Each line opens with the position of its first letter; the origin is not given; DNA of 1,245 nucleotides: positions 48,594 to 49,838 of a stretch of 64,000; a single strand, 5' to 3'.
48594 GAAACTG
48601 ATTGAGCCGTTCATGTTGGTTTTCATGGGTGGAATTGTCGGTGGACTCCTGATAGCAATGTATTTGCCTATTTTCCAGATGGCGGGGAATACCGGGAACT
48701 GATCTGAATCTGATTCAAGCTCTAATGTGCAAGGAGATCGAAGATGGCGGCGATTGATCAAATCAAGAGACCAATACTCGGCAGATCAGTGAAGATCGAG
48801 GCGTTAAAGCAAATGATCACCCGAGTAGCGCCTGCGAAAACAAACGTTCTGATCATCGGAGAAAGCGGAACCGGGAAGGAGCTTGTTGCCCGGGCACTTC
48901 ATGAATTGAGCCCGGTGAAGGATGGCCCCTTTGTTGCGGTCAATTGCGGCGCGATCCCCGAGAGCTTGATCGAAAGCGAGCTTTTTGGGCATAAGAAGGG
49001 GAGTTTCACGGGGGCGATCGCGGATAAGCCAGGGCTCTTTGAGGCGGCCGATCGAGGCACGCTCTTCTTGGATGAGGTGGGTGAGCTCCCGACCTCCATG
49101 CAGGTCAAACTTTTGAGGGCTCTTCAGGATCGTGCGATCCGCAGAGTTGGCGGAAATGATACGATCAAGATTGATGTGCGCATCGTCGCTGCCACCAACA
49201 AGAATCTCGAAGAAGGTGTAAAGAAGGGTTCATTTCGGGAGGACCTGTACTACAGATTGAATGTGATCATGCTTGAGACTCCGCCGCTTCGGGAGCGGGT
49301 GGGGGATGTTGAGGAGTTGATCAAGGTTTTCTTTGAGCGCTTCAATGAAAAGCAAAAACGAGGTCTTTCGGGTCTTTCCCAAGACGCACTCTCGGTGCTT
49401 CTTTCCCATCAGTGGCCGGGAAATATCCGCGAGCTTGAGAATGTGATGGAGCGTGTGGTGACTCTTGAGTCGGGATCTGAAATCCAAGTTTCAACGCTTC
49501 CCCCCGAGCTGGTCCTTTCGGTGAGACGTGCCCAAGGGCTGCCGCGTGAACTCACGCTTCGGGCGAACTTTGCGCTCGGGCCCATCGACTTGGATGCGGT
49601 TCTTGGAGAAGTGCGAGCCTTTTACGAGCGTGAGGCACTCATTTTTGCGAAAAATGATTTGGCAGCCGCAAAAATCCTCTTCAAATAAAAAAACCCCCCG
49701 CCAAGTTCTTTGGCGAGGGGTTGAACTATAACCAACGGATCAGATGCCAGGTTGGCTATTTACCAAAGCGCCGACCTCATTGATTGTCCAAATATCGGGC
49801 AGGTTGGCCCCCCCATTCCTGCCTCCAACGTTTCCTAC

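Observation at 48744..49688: Sigma-54 activator reduced to its AAA+ core in the pilR position (no PilS, no receiver, clipped HTH)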

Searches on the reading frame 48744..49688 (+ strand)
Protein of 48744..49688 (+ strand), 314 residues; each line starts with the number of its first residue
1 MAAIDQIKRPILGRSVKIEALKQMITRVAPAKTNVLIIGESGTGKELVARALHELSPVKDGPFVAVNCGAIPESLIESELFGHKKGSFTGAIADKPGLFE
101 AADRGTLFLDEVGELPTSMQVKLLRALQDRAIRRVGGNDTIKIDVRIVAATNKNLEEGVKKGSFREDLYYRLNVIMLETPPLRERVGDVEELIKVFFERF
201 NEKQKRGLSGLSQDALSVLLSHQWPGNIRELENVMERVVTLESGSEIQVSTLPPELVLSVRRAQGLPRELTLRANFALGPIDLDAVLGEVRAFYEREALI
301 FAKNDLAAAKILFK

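Call 3: search_protein_families(library=pfam, proteins=[window:48744-49688:+], max_evalue=0.01)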
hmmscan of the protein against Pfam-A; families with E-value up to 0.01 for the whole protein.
window:48744-49688:+ (314 aa): 10 families
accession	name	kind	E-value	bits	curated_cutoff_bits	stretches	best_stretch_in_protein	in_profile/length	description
PF00158.32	Sigma54_activat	-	9.4e-73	243.9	20.2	1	11-177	1-167/168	Sigma-54 interaction domain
PF25601.1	AAA_lid_14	-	1e-24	86.6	27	1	183-258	1-76/87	AAA+ ATPase lid domain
PF14532.12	Sigma54_activ_2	-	1.3e-23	84.2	25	1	12-182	1-138/138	Sigma-54 interaction domain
PF07728.20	AAA_5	-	3.8e-08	33.9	22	1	34-155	1-125/139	AAA domain (dynein-related subfamily)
PF01078.27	Mg_chelatase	-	1.1e-07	31.9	20.3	1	90-153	93-158/207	Magnesium chelatase, subunit ChlI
PF13191.12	AAA_16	-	1.7e-05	25.9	32.6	1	12-128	3-121/167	AAA ATPase domain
PF20030.5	bpMoxR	-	0.00031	20.3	27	1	11-157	10-149/205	MoxR domain in the MoxR-vWA-beta-propeller ternary systems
PF00004.35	AAA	-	0.00052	20.9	21.2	1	35-153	1-110/131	ATPase family associated with various cellular activities (AAA)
PF00493.29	MCM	-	0.0017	18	23.3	1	29-155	54-175/224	MCM P-loop domain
PF07724.20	AAA_2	-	0.0076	16.7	27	0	32-152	3-124/166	AAA domain (Cdc48 subfamily)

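Call 4: search_protein_families(library=ncbifam, proteins=[window:48744-49688:+], max_evalue=0.01)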
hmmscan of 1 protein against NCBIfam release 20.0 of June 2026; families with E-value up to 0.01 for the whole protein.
window:48744-49688:+ (314 aa): 35 families (the best 25 are shown)
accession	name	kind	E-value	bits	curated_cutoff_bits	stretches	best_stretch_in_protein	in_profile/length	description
TIGR01817.1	nifA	equivalog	4.9e-105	352.3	528.85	1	9-251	196-437/534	nif-specific transcriptional activator NifA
NF041552.1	TF_PrdR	equivalog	3.5e-103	345.9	795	1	9-265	267-523/577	sigma-54 dependent transcriptional regulator PrdR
TIGR02915.1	PEP_resp_reg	equivalog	5.1e-96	322.2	502.6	1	9-252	139-382/445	PEP-CTERM-box response regulator transcription factor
NF008469.0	PRK11361.1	equivalog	6.4e-96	321.8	714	1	10-264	144-398/461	acetoacetate metabolism transcriptional regulator AtoC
NF038308.1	RNA_repair_RtcR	equivalog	6.5e-96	322.3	650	1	4-257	175-437/530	RNA repair transcriptional activator RtcR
TIGR01818.1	ntrC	equivalog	1.1e-95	321.2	558.6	1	8-264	133-389/463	nitrogen regulation protein NR(I)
NF003451.0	PRK05022.1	equivalog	6.6e-94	315.4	476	1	8-245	189-426/512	nitric oxide reductase transcriptional regulator NorR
NF050807.1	TransRegFlbDCaul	equivalog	2e-90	303.8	750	1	2-251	111-360/454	sigma-54-dependent transcriptional regulator FlbD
TIGR02329.1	propionate_PrpR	equivalog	3e-83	280.2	499.2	1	10-241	213-450/526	propionate catabolism operon regulatory protein PrpR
NF007689.0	PRK10365.1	equivalog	8e-83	278.7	760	1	8-253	138-383/441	sigma-54-dependent response regulator transcription factor ZraR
NF011695.0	PRK15115.1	equivalog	2.1e-81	274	763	1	5-247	131-373/445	two-component system response regulator GlrR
NF041946.1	LuxO_transreg_Vib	equivalog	1.2e-80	271.6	800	1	11-257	135-381/463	quorum-sensing sigma-54 dependent transcriptional regulator LuxO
NF011953.0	PRK15424.1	equivalog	1.1e-79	268.5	703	1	10-243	220-466/538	propionate catabolism operon regulatory protein PrpR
TIGR02974.1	phageshock_pspF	equivalog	1.5e-78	264.4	443.55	1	12-250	2-241/336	phage shock protein operon transcriptional activator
NF011958.0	PRK15429.1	equivalog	1.8e-78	264.9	830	1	11-258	381-626/692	formate hydrogenlyase transcriptional activator FlhA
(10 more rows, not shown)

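Call 5: find_encoding_contigs(protein=window:48744-49688:+, flank=10000, max_places=6)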
Protein window:48744-49688:+ (314 aa): 5 contigs read that carry it; 2 places shown.
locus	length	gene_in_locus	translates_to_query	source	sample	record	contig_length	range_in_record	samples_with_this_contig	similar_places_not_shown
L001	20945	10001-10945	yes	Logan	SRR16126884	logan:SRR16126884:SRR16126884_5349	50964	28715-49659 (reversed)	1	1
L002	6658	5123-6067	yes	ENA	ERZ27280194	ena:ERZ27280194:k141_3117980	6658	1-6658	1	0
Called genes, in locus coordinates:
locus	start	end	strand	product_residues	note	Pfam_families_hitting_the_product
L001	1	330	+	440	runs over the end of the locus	PF14450:FtsA, PF02491:SHS2_FTSA, PF06723:MreB_Mbl, PF11104:PilM_2 (weak), PF06277:EutA, PF14450:FtsA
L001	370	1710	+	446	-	PF00091:Tubulin, PF12327:FtsZ_C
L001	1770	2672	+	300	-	PF01048:PNP_UDP_1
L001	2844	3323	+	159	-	-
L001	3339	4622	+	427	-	PF00278:Orn_DAP_Arg_deC, PF02784:Orn_Arg_deC_N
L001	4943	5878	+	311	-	PF01467:CTP_transf_like (weak), PF06574:FAD_syn, PF01687:Flavokinase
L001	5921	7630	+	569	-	PF05157:MshEN, PF00437:T2SSE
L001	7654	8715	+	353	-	PF00437:T2SSE, PF13604:AAA_30 (faint)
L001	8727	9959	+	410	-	PF28597:T2SSF_N, PF00482:T2SSF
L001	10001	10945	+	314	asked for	PF13191:AAA_16 (weak), PF00158:Sigma54_activat, PF01078:Mg_chelatase (faint), PF14532:Sigma54_activ_2, PF07728:AAA_5, PF25601:AAA_lid_14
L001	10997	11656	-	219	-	PF07963:N_methyl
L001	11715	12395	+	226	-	-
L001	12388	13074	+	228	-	PF00005:ABC_tran, PF13304:AAA_21 (faint)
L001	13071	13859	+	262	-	-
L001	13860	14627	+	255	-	PF06750:A24_N_bact, PF01478:Peptidase_A24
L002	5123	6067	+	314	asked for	PF13191:AAA_16 (weak), PF00158:Sigma54_activat, PF01078:Mg_chelatase (faint), PF14532:Sigma54_activ_2, PF07728:AAA_5, PF25601:AAA_lid_14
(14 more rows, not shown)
